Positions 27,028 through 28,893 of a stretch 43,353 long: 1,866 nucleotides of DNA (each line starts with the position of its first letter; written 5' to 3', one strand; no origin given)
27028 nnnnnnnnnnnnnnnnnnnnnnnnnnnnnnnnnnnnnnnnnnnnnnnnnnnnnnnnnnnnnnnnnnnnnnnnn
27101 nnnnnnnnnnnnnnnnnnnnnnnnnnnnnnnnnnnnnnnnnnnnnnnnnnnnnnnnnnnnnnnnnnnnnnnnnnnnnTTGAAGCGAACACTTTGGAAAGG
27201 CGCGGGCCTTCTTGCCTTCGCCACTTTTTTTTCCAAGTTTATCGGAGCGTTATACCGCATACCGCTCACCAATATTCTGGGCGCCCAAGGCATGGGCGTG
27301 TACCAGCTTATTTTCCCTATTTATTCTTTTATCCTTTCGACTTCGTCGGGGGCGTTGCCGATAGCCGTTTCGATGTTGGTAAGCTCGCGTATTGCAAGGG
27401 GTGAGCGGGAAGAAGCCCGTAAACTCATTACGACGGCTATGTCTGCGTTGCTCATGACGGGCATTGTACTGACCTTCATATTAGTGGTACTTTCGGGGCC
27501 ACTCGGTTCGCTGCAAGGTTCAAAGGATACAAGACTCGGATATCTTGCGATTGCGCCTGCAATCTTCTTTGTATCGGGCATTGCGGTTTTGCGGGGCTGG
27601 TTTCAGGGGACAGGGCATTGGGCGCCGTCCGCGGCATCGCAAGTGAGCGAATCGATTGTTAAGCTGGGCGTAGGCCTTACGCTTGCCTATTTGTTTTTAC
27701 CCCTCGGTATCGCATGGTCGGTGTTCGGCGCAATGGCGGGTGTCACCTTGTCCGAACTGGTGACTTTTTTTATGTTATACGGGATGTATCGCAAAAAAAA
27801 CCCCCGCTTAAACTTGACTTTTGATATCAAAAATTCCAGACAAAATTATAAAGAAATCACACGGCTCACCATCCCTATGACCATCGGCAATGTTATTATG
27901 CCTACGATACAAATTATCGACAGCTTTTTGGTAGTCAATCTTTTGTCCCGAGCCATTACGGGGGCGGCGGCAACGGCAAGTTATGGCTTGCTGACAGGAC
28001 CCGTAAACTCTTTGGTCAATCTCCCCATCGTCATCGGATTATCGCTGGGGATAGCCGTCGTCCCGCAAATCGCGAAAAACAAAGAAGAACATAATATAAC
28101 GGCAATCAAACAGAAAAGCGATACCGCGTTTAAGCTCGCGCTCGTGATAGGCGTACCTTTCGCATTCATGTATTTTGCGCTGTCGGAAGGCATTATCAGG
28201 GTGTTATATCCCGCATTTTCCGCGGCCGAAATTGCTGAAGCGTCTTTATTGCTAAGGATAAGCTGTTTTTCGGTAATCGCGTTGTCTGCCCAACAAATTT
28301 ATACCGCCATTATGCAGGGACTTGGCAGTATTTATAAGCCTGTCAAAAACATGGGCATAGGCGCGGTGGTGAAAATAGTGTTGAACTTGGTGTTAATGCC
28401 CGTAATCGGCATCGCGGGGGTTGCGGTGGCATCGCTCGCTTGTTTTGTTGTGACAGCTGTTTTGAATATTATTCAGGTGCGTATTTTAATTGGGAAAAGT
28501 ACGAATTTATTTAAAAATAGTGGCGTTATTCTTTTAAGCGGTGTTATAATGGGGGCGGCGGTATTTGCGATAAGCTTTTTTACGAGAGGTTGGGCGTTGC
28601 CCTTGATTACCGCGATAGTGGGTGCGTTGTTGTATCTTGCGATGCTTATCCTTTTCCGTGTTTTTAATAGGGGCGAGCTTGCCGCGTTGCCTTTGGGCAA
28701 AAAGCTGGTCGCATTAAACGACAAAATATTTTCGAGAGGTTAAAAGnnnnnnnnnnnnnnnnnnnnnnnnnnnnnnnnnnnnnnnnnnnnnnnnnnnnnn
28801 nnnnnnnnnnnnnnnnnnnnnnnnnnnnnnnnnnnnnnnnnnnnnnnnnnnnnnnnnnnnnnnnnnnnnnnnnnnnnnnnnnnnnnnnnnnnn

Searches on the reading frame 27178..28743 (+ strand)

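Call 9: search_protein_families(library=pfam, proteins=[window:27178-28743:+], max_evalue=0.001)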
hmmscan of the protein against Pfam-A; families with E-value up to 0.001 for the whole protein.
window:27178-28743:+ (521 aa): 3 families
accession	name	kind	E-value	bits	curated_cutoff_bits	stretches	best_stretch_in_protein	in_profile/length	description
PF03023.19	MurJ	-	1.7e-23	83.4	27.4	1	126-474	105-442/451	Lipid II flippase MurJ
PF01943.22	Polysacc_synt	-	2.2e-21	77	28.2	1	5-301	1-273/274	Polysaccharide biosynthesis protein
PF01554.23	MatE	-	1.1e-16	61.4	24.9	2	233-404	1-160/161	MatE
